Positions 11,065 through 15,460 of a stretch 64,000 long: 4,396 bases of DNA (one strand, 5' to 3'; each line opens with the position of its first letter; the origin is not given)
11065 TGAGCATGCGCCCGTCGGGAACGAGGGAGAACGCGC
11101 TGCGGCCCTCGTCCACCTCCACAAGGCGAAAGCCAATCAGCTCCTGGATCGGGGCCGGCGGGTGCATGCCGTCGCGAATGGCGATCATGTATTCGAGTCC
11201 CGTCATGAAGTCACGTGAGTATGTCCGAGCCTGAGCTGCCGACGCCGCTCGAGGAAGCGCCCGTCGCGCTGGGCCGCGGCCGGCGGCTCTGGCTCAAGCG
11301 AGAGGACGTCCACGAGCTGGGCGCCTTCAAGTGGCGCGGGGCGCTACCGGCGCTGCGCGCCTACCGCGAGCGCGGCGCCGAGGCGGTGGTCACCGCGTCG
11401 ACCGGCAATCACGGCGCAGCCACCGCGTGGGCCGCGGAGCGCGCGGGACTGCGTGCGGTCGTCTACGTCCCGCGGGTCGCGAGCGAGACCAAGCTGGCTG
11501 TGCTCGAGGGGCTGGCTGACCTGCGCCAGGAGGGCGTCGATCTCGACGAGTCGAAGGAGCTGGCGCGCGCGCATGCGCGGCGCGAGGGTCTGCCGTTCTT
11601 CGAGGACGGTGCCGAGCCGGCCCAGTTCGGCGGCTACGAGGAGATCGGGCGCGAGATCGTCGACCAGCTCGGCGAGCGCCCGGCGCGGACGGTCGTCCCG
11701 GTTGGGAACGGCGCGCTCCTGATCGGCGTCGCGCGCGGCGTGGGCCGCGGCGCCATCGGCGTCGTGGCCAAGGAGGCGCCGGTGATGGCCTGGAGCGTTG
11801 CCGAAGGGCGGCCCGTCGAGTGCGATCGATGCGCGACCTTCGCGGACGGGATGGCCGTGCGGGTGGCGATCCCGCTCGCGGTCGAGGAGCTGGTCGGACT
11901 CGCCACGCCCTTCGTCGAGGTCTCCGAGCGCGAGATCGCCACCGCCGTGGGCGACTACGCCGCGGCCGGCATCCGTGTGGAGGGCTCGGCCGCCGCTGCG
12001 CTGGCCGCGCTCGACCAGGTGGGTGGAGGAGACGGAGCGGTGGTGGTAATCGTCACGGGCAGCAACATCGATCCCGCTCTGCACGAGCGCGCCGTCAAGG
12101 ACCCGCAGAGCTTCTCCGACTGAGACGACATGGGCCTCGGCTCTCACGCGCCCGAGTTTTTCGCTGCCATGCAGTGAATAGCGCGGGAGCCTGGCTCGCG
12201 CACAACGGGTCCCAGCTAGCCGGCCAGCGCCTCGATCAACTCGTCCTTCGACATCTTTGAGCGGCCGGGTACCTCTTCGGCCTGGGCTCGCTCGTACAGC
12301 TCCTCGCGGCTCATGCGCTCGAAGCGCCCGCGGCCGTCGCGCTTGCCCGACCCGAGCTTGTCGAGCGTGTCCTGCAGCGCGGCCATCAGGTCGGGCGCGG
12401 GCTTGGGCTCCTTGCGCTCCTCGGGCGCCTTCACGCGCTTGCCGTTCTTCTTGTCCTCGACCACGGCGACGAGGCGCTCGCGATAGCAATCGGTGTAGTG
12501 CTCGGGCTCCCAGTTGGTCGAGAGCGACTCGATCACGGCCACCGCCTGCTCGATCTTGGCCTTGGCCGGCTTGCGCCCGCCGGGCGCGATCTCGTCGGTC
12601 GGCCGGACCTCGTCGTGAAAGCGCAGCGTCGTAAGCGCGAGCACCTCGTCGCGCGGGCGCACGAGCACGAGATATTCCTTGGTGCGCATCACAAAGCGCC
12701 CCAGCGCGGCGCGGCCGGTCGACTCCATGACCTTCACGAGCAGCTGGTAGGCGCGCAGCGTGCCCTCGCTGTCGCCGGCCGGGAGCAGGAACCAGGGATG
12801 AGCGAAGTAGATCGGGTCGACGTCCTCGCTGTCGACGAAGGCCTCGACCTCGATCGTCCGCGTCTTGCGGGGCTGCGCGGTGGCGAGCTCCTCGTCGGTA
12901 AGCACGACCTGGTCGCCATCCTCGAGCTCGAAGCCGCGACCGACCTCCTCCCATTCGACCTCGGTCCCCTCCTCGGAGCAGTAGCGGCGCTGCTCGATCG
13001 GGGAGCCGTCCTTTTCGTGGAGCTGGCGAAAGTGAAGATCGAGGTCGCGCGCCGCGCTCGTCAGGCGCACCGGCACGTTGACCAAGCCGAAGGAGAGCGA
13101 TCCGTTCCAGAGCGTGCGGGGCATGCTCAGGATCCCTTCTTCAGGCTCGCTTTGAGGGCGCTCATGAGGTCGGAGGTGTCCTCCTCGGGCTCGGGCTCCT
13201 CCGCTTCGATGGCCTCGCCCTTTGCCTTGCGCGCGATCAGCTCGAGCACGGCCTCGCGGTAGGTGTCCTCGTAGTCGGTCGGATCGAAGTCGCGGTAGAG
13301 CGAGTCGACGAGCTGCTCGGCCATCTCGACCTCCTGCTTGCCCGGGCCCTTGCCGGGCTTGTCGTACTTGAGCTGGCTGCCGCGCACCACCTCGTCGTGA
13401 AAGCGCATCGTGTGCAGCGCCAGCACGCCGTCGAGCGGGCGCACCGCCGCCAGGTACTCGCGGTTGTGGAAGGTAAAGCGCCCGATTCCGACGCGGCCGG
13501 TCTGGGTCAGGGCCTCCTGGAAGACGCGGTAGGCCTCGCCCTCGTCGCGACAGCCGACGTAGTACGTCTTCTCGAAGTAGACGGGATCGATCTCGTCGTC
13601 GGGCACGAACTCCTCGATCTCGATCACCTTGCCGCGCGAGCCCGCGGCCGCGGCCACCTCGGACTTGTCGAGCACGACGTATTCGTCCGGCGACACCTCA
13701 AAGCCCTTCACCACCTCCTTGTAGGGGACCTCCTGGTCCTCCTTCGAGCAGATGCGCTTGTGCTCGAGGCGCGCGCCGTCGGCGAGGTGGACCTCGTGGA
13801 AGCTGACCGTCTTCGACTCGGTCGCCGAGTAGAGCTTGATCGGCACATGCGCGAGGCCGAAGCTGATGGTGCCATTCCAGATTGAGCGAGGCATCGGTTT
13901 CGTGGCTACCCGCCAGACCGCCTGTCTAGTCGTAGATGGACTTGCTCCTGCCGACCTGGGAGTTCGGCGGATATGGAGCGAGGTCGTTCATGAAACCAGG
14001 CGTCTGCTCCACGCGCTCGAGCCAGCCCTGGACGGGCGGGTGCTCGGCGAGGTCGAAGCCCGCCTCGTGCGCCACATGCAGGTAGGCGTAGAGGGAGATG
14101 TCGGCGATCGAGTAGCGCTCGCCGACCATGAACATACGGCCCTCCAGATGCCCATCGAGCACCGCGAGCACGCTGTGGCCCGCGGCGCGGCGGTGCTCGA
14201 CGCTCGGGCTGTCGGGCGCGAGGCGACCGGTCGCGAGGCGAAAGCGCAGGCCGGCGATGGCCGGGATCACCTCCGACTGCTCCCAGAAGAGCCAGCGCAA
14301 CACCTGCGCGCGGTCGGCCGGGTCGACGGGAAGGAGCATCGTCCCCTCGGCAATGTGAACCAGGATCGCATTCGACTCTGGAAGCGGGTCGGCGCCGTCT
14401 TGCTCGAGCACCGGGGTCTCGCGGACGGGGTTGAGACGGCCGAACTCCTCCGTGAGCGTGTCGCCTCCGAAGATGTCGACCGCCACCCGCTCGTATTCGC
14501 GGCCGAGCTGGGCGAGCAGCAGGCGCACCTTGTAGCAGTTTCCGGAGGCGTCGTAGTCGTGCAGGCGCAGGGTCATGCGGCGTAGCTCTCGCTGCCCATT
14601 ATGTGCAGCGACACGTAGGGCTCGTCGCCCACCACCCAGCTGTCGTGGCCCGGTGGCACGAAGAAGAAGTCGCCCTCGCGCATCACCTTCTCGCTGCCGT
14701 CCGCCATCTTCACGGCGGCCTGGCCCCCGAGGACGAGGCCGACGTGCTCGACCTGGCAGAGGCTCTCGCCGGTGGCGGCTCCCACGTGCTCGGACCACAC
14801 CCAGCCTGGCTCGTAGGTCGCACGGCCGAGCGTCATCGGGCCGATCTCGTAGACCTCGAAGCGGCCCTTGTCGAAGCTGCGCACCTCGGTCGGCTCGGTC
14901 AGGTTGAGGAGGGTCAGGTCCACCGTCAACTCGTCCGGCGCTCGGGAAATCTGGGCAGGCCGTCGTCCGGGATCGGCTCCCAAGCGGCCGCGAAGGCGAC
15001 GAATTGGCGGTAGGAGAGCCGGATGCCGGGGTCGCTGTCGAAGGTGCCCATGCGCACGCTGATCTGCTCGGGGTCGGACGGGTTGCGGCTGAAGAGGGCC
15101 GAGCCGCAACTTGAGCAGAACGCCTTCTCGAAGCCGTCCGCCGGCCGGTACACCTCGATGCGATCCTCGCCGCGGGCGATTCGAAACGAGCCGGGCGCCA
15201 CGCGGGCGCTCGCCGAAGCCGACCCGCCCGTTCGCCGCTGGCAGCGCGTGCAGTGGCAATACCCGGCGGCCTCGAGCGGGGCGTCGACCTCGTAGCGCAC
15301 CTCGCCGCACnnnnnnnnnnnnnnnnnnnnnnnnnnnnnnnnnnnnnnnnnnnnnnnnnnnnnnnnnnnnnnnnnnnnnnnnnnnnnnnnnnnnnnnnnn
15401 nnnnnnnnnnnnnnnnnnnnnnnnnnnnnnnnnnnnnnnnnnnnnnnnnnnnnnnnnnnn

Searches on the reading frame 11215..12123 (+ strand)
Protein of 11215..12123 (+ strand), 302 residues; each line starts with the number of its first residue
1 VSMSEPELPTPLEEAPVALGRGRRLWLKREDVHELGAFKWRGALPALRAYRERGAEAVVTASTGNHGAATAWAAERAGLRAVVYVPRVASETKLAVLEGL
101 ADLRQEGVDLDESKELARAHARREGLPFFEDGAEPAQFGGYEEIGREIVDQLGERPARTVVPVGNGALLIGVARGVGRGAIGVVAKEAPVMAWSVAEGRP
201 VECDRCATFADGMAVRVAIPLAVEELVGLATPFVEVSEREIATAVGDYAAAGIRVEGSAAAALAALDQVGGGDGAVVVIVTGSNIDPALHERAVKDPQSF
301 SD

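Call 56: search_protein_families(library=pfam, proteins=[window:11215-12123:+], max_evalue=0.001)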
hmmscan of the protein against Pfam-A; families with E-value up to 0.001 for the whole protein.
window:11215-12123:+ (302 aa): 1 family
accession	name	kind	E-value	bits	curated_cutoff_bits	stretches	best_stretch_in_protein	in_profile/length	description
PF00291.31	PALP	-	1.1e-55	189.6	35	1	5-282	3-295/295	Pyridoxal-phosphate dependent enzyme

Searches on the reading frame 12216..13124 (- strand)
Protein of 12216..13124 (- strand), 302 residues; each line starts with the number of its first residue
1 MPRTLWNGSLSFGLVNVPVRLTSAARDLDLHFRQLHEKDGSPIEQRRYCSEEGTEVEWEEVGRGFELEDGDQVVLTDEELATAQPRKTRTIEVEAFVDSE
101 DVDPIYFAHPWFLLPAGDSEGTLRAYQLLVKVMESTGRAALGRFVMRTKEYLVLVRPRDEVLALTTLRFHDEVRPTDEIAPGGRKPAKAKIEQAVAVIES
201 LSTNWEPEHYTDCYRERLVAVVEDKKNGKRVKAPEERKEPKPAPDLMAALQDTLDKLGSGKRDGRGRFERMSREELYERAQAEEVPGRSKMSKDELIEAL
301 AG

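Call 56: search_protein_families(library=pfam, proteins=[window:12216-13124:-], max_evalue=0.001)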
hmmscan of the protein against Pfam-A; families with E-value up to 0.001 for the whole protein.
window:12216-13124:- (302 aa): 2 families
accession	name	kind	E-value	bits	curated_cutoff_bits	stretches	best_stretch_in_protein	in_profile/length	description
PF02735.22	Ku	-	2e-46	158.7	25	1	11-179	1-177/190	Ku70/Ku80 beta-barrel domain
PF07498.18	Rho_N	-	0.00054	20.3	24.9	1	269-300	3-34/43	Rho termination factor, N-terminal domain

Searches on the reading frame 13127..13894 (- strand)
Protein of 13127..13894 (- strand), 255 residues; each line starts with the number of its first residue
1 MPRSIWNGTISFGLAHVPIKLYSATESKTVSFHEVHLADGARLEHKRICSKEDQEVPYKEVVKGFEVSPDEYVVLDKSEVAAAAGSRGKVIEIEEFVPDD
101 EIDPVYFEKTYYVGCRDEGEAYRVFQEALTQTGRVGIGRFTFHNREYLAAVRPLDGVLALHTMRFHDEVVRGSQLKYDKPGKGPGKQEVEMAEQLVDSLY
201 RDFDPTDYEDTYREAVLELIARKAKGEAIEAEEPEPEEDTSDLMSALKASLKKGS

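Call 56: search_protein_families(library=pfam, proteins=[window:13127-13894:-], max_evalue=0.001)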
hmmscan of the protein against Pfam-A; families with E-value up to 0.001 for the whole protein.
window:13127-13894:- (255 aa): 2 families
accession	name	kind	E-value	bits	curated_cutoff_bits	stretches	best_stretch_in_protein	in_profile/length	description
PF02735.22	Ku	-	2.3e-41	142.2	25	1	11-175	1-175/190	Ku70/Ku80 beta-barrel domain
PF04319.19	NifZ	-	0.00066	19.8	27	0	76-118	26-69/73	NifZ domain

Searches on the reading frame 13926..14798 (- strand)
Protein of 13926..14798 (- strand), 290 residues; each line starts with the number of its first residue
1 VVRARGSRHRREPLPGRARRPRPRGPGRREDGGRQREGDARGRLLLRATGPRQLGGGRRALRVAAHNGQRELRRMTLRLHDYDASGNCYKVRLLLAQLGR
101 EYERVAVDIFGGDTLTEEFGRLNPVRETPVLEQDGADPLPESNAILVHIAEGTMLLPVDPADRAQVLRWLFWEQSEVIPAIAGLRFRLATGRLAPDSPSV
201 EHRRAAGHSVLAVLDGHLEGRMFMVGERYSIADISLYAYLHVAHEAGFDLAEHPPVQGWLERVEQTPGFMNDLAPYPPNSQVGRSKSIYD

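Call 56: search_protein_families(library=pfam, proteins=[window:13926-14798:-], max_evalue=0.001)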
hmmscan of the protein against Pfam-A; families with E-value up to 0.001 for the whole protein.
window:13926-14798:- (290 aa): 6 families
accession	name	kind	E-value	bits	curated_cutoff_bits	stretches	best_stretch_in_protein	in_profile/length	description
PF13417.12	GST_N_3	-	1.8e-09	38.2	22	1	79-150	1-68/75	Glutathione S-transferase, N-terminal domain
PF02798.26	GST_N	-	5.1e-09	36.8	20.9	1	82-151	6-76/76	Glutathione S-transferase, N-terminal domain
PF00043.30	GST_C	-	1.3e-08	35.4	20.7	1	194-267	18-93/93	Glutathione S-transferase, C-terminal domain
PF13410.11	GST_C_2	-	2.6e-08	34.3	24.9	1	200-262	4-69/69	Glutathione S-transferase, C-terminal domain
PF13409.12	GST_N_2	-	3.2e-08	34.5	25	1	85-150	2-68/70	Glutathione S-transferase, N-terminal domain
PF14497.11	GST_C_3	-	5.3e-05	23.8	21.6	1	209-268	33-96/104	Glutathione S-transferase, C-terminal domain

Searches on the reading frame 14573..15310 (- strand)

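Call 56: search_protein_families(library=pfam, proteins=[window:14573-15310:-], max_evalue=0.001)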
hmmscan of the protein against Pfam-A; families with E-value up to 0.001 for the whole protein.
window:14573-15310:- (245 aa): 2 families
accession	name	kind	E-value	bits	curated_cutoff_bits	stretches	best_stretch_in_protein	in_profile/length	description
PF07883.17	Cupin_2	-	2.9e-05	24.1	27.2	1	186-233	17-65/70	Cupin domain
PF05899.18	Cupin_3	-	0.0007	19.7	23.5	0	188-222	27-60/74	EutQ-like cupin domain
